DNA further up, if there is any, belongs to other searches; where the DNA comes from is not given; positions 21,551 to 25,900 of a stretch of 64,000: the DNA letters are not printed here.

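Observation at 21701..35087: Three tandem paralogs coupling an HTCS-type periplasmic glycan-sensor fold to a PP2C phosphatase output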

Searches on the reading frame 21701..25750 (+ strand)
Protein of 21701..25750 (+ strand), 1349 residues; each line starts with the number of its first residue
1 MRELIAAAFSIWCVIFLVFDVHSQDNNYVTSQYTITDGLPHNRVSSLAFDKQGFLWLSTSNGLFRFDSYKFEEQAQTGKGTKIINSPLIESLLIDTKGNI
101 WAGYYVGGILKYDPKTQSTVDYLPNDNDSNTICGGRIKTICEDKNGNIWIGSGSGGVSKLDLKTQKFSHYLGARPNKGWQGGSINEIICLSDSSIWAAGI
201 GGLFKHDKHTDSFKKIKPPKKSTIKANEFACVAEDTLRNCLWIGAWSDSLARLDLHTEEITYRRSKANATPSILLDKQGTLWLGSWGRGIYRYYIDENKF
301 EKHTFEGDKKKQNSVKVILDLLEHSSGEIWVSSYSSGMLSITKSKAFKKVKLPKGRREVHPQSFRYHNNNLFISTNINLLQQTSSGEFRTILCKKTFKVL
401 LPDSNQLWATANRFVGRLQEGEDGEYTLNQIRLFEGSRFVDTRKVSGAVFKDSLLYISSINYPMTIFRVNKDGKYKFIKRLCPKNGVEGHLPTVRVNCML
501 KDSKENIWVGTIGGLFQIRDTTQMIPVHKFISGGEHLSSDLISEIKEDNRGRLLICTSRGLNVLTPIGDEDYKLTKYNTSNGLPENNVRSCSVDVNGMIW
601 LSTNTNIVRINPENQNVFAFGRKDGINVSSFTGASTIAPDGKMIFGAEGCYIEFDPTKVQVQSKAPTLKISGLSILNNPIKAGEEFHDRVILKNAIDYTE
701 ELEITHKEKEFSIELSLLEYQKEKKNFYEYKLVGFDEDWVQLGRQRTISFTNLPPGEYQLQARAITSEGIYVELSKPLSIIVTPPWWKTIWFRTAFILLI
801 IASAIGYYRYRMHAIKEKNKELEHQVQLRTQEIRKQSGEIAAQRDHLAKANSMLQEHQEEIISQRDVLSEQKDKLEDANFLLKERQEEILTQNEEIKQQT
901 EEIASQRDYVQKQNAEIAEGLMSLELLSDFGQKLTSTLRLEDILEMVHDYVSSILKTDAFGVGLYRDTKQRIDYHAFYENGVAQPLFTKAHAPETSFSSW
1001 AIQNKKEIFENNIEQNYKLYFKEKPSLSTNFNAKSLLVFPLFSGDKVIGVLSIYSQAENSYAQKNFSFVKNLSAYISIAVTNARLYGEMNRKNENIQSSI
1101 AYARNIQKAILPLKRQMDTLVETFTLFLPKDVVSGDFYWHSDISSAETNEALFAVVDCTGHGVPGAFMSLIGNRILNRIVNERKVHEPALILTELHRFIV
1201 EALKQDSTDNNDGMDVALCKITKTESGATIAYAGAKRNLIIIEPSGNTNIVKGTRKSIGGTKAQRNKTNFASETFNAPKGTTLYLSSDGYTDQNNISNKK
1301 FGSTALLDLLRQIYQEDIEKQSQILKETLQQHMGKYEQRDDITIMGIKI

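Call 5: search_protein_families(library=pfam, proteins=[window:21701-25750:+], max_evalue=0.01)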
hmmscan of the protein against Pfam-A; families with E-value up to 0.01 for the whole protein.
window:21701-25750:+ (1349 aa): 9 families
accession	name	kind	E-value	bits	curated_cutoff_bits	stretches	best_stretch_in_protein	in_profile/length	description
PF07494.17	Reg_prop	-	1.2e-28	95.9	20.4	2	38-61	1-24/24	Two component regulator propeller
PF07228.17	SpoIIE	-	3.1e-21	76.6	25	1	1151-1348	5-190/192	Stage II sporulation protein E (SpoIIE)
PF07495.19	Y_Y_Y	-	1.2e-16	60.7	26.6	1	720-782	2-64/65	Y_Y_Y domain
PF13185.12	GAF_2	-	8.5e-13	49.1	28.6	1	939-1080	3-135/136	GAF domain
PF13492.12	GAF_3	-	5.8e-11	43.4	27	1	940-1082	2-129/129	GAF domain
PF01590.32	GAF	-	1.6e-06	29.1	22.4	1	940-1080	2-133/133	GAF domain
PF23748.1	Beta-prop_LRRK2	-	3.1e-06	26.9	26.9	0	131-166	270-305/359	LRRK2 beta propeller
PF14517.12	Tachylectin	-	0.00013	22.2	29.8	1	22-156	61-198/230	Tachylectin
PF06295.17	ZapG-like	-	0.00023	21.6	33.5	1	795-914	1-118/123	Z-ring associated protein G-like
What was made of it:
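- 24479..24964 (+): Gene 1 GAF domain. Pfam GAF_2 49.1 bits (cut-off 28.6) (call 5).
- Closest known: BT4663 and BT3049 hybrid two-component systems of Bacteroides thetaiotaomicron. Different: The window proteins have no HisKA, HATPase, receiver or AraC domains, and carry coiled coil, GAF and PP2C instead (call 5).
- Checked: Pfam finds Reg_prop, Y_Y_Y, GAF_2/GAF_3 and SpoIIE above the curated cut-offs in all three (call 5).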

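Call 6: search_protein_families(library=ncbifam, proteins=[window:21701-25750:+], max_evalue=0.01)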
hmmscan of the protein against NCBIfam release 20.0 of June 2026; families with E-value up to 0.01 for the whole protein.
window:21701-25750:+ (1349 aa): 4 families
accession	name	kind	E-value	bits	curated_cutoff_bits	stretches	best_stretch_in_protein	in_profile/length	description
NF038263.1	prot_phos_SiaA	equivalog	6.6e-50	170.3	700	1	1087-1348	402-656/658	biofilm regulation protein phosphatase SiaA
NF052228.1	T9SS_PorZ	equivalog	1.2e-29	103.3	260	4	21-156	410-553/757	type IX secretion system anionic LPS delivery protein PorZ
NF011958.0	PRK15429.1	equivalog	3.6e-09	35.8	830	1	917-1096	180-360/692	formate hydrogenlyase transcriptional activator FlhA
TIGR02168.1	SMC_prok_B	equivalog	0.0021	15.8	567.35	1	814-919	704-809/1181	chromosome segregation protein SMC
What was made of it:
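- On SiaA (NCBIfam NF038263 equivalog; P. aeruginosa SiaABCD): Model positions 402-656 matched at E about 1e-50 (call 6).
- Domains: calls 5 and 6. PP2C subtype: the only NCBIfam PP2C hit is SiaA, at E about 1e-50 over model positions 402-656 (call 6).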
